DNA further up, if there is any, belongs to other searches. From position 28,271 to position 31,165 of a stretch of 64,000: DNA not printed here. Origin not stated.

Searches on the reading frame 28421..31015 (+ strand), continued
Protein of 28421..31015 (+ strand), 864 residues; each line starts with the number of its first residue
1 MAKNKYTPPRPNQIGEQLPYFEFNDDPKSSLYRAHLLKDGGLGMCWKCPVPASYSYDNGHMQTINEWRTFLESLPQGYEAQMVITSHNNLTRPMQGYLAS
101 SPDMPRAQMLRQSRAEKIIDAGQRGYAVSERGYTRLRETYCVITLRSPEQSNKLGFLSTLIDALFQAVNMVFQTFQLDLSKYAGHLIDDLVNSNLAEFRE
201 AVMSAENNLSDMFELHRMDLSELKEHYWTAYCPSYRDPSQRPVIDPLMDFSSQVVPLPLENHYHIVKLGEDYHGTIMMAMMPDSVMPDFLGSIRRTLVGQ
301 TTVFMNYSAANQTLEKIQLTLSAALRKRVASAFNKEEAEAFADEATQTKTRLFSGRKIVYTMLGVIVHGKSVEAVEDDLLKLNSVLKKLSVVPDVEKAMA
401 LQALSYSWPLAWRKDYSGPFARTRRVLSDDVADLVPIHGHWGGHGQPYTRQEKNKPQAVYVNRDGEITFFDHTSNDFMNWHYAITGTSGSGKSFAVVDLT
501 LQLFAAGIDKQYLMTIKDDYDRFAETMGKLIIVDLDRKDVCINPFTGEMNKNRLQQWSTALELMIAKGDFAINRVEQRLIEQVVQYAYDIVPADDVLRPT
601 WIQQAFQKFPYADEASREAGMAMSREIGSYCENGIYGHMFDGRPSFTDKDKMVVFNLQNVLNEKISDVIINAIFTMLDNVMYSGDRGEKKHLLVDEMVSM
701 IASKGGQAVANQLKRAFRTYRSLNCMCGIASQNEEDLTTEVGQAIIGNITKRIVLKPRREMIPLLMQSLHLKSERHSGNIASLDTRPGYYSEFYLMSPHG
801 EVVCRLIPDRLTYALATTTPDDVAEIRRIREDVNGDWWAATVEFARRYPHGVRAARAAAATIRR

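Call 74: get_annotated_region(hit=H75, flank=900)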
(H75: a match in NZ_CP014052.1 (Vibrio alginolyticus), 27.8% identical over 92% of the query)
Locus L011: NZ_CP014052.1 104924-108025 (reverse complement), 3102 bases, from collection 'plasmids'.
description: Vibrio alginolyticus strain FDAARGOS_108 plasmid unnamed1, complete sequence
organism: Vibrio alginolyticus (NCBI taxid 663)
taxonomy: Bacteria; Pseudomonadota; Gammaproteobacteria; Vibrionales; Vibrionaceae; Vibrio; Vibrio alginolyticus
host: -; source: Environment,seawater; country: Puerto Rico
typing (MOB-suite, as given by PLSDB): conjugative; replicon rep_cluster_1134; relaxase MOBH; mating-pair formation MPF_F
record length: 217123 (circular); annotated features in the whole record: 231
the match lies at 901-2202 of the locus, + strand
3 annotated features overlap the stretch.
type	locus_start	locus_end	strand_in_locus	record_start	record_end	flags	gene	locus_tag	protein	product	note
CDS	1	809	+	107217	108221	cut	traF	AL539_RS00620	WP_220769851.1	conjugal transfer protein TraF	-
CDS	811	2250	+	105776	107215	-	-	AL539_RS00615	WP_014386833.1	conjugal transfer protein TraH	-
CDS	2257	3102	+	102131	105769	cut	-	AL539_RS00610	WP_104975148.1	conjugal transfer protein TraG N-terminal domain-containing protein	-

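Call 75: get_annotated_region(hit=H76, flank=900)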
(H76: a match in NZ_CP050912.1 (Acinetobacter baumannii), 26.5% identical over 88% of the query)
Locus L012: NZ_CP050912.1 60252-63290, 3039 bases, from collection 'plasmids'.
description: Acinetobacter baumannii strain DT-Ab020 plasmid unnamed1, complete sequence
organism: Acinetobacter baumannii (NCBI taxid 470)
taxonomy: Bacteria; Pseudomonadota; Gammaproteobacteria; Moraxellales; Moraxellaceae; Acinetobacter; Acinetobacter baumannii
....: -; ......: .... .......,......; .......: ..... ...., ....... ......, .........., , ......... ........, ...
typing (MOB-suite, as given by PLSDB): conjugative; replicon rep_cluster_734; relaxase MOBF; mating-pair formation MPF_F
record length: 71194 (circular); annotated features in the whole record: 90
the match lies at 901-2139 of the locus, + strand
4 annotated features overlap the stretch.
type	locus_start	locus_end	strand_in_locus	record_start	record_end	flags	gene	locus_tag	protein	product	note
CDS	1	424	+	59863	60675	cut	-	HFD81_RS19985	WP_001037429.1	conjugal transfer protein TraF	-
CDS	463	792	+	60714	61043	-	-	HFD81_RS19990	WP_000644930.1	hypothetical protein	-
CDS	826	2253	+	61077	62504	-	-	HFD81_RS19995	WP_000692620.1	conjugal transfer protein TraH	-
CDS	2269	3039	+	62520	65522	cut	-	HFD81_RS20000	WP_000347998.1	conjugal transfer protein TraG N-terminal domain-containing protein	-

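Call 76: get_annotated_region(hit=H78, flank=900)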
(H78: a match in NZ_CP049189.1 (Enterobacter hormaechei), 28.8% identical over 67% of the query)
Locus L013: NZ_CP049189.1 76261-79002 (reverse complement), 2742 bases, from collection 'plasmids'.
description: Enterobacter hormaechei strain Y323 plasmid pIHI2-323, complete sequence
organism: Enterobacter hormaechei (NCBI taxid 158836)
taxonomy: Bacteria; Pseudomonadota; Gammaproteobacteria; Enterobacterales; Enterobacteriaceae; Enterobacter; Enterobacter hormaechei
host: -; source: Homo sapiens,single culture; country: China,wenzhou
typing (MOB-suite, as given by PLSDB): conjugative; replicon IncHI2A,rep_cluster_1088; relaxase MOBH; mating-pair formation MPF_F
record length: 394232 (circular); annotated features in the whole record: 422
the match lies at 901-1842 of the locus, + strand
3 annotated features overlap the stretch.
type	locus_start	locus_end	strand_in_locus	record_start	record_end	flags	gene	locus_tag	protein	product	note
CDS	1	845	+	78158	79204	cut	-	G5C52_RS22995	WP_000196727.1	thioredoxin family protein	-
CDS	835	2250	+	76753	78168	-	trhH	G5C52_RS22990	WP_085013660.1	IncHI-type conjugal transfer protein TrhH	-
CDS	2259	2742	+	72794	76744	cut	-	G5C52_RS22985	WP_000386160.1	conjugal transfer protein TraG N-terminal domain-containing protein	-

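Call 77: get_annotated_region(hit=H88, flank=1200)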
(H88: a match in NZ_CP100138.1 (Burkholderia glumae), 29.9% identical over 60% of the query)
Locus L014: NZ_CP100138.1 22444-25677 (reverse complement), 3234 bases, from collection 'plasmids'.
description: Burkholderia glumae strain R93 plasmid pr931p, complete sequence
organism: Burkholderia glumae (NCBI taxid 337)
taxonomy: Bacteria; Pseudomonadota; Betaproteobacteria; Burkholderiales; Burkholderiaceae; Burkholderia; Burkholderia glumae
host: -; source: cell culture; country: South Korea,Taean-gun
typing (MOB-suite, as given by PLSDB): conjugative; replicon rep_cluster_1467; relaxase MOBF; mating-pair formation MPF_F
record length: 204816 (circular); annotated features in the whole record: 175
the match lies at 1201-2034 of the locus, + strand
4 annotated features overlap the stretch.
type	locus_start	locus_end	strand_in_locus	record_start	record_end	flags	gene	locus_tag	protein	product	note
CDS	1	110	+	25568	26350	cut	-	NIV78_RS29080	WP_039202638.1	conjugal transfer protein TraF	-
CDS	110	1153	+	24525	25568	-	-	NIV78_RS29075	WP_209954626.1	hypothetical protein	-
CDS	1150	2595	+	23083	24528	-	-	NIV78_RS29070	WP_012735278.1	conjugal transfer protein TraH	-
CDS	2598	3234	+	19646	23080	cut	-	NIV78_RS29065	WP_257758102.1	conjugal transfer protein TraG N-terminal domain-containing protein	-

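Call 78: get_annotated_region(hit=H100, flank=1200)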
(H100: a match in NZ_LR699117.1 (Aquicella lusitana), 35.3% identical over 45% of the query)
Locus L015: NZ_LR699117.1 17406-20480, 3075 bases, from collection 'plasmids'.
description: Aquicella lusitana strain SGT-39 plasmid 4
organism: Aquicella lusitana (NCBI taxid 254246)
taxonomy: Bacteria; Pseudomonadota; Gammaproteobacteria; Legionellales; Coxiellaceae; Aquicella; Aquicella lusitana
host: -; source: Borehole HDN1, spa; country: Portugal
typing (MOB-suite, as given by PLSDB): non-mobilizable
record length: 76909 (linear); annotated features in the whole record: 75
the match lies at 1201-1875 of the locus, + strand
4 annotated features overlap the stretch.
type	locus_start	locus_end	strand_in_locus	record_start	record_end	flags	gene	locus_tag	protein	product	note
CDS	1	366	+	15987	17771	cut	traN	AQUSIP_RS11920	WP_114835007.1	type-F conjugative transfer system mating-pair stabilization protein TraN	-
CDS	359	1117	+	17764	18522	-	traF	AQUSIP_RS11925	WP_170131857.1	type-F conjugative transfer system pilin assembly protein TraF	-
CDS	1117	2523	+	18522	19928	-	-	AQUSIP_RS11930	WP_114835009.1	conjugal transfer protein TraH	-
CDS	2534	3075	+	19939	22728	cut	-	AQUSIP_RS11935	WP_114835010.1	conjugal transfer protein TraG N-terminal domain-containing protein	-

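Call 79: get_annotated_region(hit=H101, flank=1200)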
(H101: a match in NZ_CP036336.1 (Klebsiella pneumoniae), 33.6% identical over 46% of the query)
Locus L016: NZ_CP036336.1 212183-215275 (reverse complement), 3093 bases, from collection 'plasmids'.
description: Klebsiella pneumoniae strain BP327 plasmid pIncHIB, complete sequence
organism: Klebsiella pneumoniae (NCBI taxid 573)
taxonomy: Bacteria; Pseudomonadota; Gammaproteobacteria; Enterobacterales; Enterobacteriaceae; Klebsiella; Klebsiella pneumoniae
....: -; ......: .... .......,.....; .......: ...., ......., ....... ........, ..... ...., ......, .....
typing (MOB-suite, as given by PLSDB): conjugative; replicon IncHI1B,rep_cluster_1254; relaxase MOBH; mating-pair formation MPF_F
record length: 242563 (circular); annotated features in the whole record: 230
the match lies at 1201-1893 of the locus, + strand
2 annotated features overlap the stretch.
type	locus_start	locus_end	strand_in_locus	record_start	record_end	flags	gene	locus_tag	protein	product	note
CDS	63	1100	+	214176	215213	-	traF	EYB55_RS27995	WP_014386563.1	conjugal transfer protein TraF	-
CDS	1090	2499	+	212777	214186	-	-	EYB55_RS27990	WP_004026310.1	conjugal transfer protein TraH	-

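Call 80: get_annotated_region(hit=H105, flank=1500)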
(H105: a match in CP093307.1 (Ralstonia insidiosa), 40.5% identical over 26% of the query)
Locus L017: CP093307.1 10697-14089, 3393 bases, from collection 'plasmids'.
description: Ralstonia insidiosa strain 15-1563-3 plasmid pB1903, complete sequence
organism: Ralstonia insidiosa (NCBI taxid 190721)
taxonomy: Bacteria; Pseudomonadota; Betaproteobacteria; Burkholderiales; Burkholderiaceae; Ralstonia; Ralstonia insidiosa
host: -; source: -; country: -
typing (MOB-suite, as given by PLSDB): non-mobilizable; mating-pair formation MPF_F
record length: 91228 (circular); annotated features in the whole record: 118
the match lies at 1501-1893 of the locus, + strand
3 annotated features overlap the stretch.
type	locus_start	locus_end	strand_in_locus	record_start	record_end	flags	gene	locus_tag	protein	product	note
CDS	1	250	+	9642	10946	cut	traN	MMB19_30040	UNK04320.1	conjugal transfer protein TraN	-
CDS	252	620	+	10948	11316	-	-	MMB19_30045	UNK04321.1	hypothetical protein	-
CDS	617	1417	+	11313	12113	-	-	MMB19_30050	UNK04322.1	conjugal transfer protein TraF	-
